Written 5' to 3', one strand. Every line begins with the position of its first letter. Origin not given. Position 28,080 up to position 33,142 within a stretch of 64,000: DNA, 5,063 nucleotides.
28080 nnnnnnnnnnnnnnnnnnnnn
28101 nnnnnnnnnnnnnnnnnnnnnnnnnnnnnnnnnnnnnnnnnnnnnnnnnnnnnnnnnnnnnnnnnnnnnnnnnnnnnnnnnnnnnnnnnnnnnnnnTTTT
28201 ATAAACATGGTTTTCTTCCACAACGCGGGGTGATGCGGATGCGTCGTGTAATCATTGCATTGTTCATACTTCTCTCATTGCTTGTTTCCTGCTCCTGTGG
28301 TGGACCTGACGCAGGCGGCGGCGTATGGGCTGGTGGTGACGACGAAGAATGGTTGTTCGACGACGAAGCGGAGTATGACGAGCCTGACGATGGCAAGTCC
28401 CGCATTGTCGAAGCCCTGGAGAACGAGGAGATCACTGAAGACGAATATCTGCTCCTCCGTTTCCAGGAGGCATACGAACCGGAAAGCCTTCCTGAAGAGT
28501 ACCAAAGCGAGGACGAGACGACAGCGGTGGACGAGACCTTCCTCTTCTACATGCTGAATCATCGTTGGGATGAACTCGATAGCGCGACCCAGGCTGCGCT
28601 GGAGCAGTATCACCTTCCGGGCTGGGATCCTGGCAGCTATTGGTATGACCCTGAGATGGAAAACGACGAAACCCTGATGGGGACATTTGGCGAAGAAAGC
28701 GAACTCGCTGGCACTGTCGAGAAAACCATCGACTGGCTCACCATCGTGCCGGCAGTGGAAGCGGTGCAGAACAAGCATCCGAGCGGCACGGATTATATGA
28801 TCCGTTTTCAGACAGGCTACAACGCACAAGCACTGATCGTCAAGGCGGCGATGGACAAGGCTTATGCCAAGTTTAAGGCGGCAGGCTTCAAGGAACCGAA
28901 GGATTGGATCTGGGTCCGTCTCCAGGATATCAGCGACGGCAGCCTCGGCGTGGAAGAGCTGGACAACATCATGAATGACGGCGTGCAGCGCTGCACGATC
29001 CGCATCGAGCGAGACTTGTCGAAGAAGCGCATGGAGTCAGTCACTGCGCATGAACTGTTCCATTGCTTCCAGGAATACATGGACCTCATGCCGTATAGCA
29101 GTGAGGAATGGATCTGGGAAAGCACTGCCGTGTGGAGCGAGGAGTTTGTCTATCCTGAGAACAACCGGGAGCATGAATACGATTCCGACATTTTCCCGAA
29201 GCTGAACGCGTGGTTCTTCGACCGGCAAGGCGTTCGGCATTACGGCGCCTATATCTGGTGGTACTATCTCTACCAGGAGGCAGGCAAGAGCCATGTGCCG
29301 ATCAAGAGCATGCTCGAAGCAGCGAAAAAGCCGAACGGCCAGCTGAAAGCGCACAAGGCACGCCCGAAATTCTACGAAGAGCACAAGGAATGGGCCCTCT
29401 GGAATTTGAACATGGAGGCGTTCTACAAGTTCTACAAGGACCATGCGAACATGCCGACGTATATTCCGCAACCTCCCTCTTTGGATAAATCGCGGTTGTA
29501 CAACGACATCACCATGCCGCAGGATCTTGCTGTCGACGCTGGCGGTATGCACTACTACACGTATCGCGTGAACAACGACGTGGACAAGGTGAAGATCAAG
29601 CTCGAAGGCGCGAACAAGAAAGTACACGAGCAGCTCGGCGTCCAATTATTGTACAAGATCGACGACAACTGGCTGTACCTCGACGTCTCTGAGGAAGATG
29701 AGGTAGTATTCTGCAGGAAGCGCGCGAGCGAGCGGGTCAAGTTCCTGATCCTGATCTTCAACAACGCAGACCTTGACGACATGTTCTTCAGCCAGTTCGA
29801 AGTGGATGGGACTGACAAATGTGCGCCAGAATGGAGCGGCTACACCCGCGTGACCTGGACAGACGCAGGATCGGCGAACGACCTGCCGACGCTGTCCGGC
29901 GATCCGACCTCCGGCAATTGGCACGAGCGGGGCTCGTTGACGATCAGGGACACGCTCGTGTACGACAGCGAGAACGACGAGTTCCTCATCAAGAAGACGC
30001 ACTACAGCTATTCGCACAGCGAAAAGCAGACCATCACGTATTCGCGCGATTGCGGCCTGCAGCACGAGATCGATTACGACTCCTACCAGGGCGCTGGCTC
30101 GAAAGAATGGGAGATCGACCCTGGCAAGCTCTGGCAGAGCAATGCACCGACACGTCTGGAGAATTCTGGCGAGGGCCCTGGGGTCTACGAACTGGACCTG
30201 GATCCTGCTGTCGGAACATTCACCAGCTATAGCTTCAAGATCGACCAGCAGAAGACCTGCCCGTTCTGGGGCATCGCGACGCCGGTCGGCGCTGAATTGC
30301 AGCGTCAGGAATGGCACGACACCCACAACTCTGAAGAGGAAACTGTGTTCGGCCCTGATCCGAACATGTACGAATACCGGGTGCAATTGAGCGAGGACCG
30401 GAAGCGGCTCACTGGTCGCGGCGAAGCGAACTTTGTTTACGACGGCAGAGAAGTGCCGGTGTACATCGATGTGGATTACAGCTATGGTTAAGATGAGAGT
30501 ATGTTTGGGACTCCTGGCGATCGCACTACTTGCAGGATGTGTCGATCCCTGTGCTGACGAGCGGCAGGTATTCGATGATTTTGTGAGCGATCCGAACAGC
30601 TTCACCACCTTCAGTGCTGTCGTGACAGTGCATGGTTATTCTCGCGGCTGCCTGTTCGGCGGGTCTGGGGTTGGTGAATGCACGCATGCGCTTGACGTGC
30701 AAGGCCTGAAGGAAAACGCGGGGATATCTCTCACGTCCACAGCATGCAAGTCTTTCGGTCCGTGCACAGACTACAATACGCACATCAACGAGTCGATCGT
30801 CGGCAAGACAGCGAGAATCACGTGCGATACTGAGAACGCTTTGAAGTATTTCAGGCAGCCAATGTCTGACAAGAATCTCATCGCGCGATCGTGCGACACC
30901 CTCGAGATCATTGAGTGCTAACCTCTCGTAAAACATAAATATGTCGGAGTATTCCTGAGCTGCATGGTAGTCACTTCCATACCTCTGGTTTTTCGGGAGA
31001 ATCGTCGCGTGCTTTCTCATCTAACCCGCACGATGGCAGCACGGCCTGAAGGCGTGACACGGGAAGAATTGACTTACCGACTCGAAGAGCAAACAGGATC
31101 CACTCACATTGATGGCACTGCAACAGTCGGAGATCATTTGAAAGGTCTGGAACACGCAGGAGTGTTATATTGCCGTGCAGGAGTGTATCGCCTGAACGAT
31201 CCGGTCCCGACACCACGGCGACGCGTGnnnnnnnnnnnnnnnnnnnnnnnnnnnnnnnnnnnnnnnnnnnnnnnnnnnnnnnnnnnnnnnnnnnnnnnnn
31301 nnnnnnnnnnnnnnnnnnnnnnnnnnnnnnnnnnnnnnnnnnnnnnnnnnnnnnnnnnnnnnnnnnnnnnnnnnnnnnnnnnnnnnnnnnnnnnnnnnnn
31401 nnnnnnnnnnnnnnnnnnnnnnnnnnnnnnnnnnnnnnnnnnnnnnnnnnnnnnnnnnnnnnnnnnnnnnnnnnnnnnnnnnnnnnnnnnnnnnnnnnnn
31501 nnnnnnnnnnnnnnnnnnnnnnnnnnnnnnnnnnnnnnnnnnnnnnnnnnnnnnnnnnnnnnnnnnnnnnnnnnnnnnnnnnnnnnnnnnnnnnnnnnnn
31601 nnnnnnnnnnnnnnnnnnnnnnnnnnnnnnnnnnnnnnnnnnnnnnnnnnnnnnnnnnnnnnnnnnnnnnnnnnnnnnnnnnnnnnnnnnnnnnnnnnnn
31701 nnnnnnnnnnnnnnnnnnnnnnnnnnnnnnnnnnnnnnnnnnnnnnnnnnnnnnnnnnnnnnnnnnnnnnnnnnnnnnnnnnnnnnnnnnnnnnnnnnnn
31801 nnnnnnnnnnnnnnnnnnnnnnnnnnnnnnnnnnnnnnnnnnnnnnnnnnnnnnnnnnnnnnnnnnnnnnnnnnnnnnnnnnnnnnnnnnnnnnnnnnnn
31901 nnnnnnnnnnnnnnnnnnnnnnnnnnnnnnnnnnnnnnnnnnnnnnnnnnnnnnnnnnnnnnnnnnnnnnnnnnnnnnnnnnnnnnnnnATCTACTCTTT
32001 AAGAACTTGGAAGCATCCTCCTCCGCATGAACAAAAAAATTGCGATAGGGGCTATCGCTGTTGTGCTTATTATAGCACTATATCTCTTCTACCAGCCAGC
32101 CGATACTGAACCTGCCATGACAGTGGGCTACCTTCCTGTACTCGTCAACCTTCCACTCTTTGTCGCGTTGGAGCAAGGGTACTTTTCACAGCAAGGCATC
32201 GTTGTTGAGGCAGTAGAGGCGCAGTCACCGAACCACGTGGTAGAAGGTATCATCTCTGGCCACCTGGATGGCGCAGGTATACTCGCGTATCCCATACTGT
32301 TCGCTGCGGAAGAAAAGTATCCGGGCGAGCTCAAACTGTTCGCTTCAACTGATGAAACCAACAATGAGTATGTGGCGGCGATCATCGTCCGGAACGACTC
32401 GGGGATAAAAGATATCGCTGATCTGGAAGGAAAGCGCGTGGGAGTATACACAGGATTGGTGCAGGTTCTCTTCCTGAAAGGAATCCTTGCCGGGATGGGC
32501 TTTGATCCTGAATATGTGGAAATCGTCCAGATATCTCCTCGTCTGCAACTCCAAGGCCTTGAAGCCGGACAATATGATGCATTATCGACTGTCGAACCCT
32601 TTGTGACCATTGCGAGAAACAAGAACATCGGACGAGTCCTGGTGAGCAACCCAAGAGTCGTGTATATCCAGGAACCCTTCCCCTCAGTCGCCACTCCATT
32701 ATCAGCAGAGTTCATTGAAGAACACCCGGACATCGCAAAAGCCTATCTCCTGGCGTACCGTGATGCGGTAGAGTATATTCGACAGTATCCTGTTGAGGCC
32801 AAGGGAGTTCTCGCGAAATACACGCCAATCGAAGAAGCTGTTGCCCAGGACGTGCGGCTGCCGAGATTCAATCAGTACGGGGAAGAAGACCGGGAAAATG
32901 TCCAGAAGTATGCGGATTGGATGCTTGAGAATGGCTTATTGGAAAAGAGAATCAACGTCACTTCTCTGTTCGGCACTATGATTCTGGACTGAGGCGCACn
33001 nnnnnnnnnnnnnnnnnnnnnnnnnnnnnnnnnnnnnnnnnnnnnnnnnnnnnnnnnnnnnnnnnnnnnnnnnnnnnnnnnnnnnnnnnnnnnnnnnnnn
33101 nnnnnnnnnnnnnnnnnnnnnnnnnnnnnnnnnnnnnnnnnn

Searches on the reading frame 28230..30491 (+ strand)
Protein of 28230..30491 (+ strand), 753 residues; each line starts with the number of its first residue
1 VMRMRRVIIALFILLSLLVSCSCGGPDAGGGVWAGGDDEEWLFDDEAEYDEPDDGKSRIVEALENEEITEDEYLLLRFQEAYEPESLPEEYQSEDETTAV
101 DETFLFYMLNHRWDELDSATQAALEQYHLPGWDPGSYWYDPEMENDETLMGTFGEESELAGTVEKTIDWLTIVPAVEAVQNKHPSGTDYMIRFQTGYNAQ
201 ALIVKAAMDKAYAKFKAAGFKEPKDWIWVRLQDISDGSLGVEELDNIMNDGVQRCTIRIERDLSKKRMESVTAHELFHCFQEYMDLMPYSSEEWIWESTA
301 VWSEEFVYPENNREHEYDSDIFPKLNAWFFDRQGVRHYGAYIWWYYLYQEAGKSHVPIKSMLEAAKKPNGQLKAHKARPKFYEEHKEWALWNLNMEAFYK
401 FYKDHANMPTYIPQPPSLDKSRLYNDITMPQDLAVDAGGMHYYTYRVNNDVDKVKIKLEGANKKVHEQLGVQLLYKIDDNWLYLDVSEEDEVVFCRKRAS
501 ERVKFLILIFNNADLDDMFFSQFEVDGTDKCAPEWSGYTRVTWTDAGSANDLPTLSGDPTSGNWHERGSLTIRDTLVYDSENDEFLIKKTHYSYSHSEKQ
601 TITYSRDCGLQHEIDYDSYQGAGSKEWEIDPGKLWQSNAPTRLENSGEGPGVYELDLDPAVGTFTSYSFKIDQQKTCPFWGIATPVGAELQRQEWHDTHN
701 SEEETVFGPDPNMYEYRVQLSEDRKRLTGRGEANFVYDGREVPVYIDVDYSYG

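Call 20: search_protein_families(library=pfam, proteins=[window:28230-30491:+], max_evalue=0.001)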
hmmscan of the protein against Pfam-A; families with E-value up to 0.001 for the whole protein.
window:28230-30491:+ (753 aa): 1 family
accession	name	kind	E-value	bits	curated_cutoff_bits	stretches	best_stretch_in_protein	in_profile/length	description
PF19527.4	DUF6055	-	1.7e-07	31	27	1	267-462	127-327/417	Family of unknown function (DUF6055)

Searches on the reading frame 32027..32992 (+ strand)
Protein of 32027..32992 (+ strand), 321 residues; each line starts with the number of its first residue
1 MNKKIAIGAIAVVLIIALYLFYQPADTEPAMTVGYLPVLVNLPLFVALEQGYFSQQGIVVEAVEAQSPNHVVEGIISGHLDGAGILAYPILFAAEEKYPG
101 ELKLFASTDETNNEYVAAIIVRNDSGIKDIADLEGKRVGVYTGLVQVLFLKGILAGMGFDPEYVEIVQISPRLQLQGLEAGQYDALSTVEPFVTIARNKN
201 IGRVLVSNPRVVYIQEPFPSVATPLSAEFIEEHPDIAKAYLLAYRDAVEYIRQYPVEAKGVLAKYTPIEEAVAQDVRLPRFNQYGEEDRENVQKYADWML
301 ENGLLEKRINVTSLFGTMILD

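Call 79: search_protein_families(library=pfam, proteins=[window:32027-32992:+], max_evalue=0.01)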
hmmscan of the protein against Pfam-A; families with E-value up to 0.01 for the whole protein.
window:32027-32992:+ (321 aa): 4 families
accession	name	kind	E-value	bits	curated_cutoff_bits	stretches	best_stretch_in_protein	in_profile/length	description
PF09084.16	NMT1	-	1.5e-23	84.3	20.5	1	42-258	5-216/216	NMT1/THI5 like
PF13379.11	NMT1_2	-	6.9e-23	82.2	24.7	1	28-255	5-240/252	NMT1-like family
PF12974.12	Phosphonate-bd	-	3.7e-09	36.8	27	1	57-220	28-192/242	ABC transporter, phosphonate, periplasmic substrate-binding protein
PF16868.10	NMT1_3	-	0.01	15.9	27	0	102-189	79-167/289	NMT1-like family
